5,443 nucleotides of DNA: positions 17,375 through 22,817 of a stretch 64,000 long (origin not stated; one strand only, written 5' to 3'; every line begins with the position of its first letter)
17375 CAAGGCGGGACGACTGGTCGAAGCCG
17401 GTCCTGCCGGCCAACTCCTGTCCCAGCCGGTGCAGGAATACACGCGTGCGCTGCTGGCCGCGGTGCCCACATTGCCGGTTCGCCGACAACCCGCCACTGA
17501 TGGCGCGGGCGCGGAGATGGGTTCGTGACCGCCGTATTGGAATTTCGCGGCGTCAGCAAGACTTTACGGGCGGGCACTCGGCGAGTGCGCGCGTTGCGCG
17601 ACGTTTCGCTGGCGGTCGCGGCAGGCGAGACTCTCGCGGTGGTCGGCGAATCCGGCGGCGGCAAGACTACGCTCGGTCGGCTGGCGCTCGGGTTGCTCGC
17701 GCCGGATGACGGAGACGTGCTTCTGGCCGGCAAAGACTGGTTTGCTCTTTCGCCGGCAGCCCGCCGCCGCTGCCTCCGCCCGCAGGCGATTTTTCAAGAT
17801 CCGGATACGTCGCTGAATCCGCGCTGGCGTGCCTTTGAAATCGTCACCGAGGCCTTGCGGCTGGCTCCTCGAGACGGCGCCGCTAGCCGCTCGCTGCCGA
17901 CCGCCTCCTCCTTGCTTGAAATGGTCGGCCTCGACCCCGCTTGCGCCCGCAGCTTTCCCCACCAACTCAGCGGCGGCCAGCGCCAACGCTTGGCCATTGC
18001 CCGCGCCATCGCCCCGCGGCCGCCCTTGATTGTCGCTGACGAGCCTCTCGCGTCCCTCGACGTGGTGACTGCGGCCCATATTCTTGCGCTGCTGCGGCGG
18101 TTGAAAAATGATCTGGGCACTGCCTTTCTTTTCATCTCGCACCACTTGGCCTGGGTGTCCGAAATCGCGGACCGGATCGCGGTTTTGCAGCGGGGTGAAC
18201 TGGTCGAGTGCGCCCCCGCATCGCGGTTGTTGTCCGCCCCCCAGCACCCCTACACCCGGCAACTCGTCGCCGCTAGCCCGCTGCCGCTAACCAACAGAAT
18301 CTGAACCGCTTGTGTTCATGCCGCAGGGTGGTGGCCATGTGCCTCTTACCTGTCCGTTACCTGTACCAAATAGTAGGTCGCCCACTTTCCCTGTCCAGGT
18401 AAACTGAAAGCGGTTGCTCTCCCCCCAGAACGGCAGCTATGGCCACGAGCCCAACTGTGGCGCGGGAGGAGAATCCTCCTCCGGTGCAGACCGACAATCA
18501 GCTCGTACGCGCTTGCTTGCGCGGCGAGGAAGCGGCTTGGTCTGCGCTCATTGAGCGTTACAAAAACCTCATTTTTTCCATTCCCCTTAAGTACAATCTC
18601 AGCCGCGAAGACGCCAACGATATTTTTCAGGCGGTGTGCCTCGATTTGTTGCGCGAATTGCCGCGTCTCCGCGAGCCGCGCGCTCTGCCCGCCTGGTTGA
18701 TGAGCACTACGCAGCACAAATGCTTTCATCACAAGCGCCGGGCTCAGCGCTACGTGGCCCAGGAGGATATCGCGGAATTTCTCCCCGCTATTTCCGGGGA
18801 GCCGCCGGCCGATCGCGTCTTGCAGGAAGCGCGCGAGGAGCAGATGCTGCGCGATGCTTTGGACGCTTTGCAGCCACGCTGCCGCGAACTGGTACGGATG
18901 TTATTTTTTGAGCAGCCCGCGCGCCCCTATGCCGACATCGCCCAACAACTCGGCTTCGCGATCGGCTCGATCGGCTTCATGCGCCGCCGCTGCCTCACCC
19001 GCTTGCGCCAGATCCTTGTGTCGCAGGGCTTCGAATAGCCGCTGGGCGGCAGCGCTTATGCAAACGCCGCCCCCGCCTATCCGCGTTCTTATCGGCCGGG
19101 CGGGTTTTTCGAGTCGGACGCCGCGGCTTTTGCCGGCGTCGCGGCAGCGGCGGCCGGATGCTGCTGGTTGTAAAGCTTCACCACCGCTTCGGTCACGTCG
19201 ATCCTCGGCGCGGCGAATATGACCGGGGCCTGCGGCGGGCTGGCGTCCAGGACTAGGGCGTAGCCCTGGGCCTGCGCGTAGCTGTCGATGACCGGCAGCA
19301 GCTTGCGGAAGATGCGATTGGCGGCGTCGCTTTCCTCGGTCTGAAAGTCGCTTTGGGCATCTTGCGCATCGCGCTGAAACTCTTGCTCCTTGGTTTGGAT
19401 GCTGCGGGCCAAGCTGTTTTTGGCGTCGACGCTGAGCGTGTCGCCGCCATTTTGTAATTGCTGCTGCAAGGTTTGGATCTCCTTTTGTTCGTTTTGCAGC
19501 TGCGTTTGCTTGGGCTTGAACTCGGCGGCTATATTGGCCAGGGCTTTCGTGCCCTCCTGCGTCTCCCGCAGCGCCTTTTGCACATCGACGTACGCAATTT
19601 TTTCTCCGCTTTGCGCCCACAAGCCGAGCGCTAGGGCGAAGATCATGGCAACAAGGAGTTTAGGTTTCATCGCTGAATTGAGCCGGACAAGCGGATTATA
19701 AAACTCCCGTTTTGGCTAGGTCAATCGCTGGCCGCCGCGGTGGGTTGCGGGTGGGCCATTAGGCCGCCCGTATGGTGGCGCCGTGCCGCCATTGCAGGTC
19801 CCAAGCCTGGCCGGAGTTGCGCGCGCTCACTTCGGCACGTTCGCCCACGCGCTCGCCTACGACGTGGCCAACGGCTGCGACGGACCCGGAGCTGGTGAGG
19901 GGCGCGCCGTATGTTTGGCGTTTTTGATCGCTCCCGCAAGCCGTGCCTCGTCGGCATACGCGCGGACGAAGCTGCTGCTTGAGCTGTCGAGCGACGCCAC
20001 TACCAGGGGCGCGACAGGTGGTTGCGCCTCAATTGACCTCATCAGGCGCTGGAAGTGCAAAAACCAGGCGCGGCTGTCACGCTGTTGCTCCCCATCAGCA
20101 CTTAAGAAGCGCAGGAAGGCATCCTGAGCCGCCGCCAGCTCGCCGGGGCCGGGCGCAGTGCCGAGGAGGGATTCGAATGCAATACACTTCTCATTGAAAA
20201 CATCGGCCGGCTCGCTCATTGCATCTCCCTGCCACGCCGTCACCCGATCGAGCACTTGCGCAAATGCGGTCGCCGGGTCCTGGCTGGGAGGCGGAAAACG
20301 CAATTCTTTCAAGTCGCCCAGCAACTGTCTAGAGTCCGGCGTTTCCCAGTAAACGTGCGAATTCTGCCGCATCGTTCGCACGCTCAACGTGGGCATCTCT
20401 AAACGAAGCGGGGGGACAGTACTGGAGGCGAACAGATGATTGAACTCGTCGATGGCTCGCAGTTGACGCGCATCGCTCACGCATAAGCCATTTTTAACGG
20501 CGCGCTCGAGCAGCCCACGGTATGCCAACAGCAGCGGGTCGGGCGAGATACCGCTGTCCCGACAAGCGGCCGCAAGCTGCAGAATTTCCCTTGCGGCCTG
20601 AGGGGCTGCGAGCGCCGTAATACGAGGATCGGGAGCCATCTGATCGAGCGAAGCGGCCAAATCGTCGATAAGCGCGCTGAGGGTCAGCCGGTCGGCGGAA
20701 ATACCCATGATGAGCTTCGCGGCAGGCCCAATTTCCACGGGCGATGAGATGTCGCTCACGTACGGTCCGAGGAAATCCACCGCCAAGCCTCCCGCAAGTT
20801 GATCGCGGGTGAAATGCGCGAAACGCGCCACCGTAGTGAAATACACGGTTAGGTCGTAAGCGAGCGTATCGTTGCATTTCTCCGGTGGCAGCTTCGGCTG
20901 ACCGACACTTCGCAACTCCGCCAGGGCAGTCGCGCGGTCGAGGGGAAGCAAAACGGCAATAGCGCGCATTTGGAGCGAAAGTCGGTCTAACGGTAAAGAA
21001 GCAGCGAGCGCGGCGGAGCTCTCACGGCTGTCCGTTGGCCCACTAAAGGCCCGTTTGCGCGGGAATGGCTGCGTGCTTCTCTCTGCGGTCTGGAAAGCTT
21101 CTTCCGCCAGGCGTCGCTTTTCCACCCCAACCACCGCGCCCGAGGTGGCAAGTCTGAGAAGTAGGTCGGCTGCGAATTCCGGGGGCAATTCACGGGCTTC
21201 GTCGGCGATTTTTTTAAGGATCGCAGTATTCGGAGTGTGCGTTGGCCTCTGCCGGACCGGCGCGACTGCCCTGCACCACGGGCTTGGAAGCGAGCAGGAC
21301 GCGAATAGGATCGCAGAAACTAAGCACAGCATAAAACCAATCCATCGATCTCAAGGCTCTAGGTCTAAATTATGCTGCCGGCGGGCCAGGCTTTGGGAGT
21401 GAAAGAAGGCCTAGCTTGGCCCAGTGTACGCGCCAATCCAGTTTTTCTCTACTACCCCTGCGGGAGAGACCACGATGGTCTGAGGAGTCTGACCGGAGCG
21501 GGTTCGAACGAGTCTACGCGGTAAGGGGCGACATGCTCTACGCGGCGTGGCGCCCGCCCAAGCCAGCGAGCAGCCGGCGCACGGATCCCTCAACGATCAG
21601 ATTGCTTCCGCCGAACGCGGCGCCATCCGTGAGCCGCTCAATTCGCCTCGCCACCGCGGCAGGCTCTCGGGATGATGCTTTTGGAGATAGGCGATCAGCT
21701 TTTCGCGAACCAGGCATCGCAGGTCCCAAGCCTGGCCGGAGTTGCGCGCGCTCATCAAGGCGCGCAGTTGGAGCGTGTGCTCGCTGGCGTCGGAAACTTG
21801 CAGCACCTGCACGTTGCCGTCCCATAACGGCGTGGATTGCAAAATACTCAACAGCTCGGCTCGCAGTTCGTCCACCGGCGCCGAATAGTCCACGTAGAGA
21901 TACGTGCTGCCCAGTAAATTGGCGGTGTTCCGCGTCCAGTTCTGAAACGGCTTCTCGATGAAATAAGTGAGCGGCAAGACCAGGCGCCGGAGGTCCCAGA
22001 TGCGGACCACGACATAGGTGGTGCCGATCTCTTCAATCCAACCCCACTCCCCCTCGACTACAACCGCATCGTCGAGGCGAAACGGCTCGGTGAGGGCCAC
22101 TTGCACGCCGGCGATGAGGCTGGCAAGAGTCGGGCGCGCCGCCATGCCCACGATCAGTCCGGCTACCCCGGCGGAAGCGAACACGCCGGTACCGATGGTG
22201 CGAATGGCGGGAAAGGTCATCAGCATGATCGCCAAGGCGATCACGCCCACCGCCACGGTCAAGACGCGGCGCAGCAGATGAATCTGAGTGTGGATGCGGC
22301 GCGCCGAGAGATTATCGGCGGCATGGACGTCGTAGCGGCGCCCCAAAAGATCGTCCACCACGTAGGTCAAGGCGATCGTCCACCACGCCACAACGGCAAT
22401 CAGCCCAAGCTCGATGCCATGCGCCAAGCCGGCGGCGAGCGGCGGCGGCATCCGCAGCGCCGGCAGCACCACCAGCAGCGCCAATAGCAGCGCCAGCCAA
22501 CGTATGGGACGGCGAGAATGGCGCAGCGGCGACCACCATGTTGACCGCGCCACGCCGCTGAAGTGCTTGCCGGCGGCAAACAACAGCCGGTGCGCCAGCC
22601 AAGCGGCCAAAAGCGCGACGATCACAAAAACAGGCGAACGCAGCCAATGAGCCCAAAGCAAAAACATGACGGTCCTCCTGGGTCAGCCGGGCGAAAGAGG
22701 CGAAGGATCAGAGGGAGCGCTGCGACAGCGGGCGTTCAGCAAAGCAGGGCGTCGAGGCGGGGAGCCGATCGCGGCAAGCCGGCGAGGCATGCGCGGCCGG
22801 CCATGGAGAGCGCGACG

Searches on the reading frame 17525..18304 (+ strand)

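Call 20: search_protein_families(library=pfam, proteins=[window:17525-18304:+], max_evalue=0.001)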
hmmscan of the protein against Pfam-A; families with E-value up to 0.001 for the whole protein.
window:17525-18304:+ (259 aa): 2 families
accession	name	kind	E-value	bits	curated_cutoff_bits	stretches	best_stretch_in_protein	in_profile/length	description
PF00005.33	ABC_tran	-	2.2e-25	90.3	25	1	24-176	1-137/137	ABC transporter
PF08352.17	oligo_HPY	-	3.2e-05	24.7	27.1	1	227-252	1-26/65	Oligopeptide/dipeptide transporter, C-terminal region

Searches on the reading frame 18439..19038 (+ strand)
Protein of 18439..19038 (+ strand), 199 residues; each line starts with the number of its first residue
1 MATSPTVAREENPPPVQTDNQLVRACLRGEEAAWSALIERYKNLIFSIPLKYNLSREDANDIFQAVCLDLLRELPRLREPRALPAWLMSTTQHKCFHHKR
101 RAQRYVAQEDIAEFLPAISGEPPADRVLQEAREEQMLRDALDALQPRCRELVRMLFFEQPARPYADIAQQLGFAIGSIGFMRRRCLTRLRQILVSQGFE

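Call 20: search_protein_families(library=pfam, proteins=[window:18439-19038:+], max_evalue=0.001)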
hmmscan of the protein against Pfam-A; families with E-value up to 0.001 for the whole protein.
window:18439-19038:+ (199 aa): 3 families
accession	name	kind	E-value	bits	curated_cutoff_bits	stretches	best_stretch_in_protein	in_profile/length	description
PF04542.20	Sigma70_r2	-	5.9e-11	42.4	24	1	37-104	1-70/71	Sigma-70 region 2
PF08281.18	Sigma70_r4_2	-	0.00036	20.6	25.7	1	135-185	2-50/54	Sigma-70, region 4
PF04545.22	Sigma70_r4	-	0.00071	19.5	24.1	0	140-191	1-50/50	Sigma-70, region 4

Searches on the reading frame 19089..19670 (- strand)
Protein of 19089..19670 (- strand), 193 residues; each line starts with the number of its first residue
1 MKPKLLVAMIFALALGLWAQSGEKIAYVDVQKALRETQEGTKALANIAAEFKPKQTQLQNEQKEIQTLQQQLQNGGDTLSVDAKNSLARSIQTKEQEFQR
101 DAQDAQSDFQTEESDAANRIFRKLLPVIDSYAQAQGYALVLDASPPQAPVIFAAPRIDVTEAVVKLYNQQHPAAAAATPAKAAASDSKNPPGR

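Call 20: search_protein_families(library=pfam, proteins=[window:19089-19670:-], max_evalue=0.001)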
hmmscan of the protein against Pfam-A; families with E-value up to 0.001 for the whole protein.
window:19089-19670:- (193 aa): 1 family
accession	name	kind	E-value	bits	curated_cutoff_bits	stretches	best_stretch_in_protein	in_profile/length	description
PF03938.19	OmpH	-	1.5e-32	113.2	32.4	1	24-165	1-139/141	Outer membrane protein (OmpH-like)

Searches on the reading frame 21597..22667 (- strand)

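Call 20: search_protein_families(library=pfam, proteins=[window:21597-22667:-], max_evalue=0.001)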
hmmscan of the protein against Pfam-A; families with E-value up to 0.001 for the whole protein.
window:21597-22667:- (356 aa): 1 family
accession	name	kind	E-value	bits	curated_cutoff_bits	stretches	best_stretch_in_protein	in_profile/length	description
PF00924.24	MS_channel_2nd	-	1.9e-09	37.9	20.2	1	181-246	3-68/68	Mechanosensitive ion channel, beta-domain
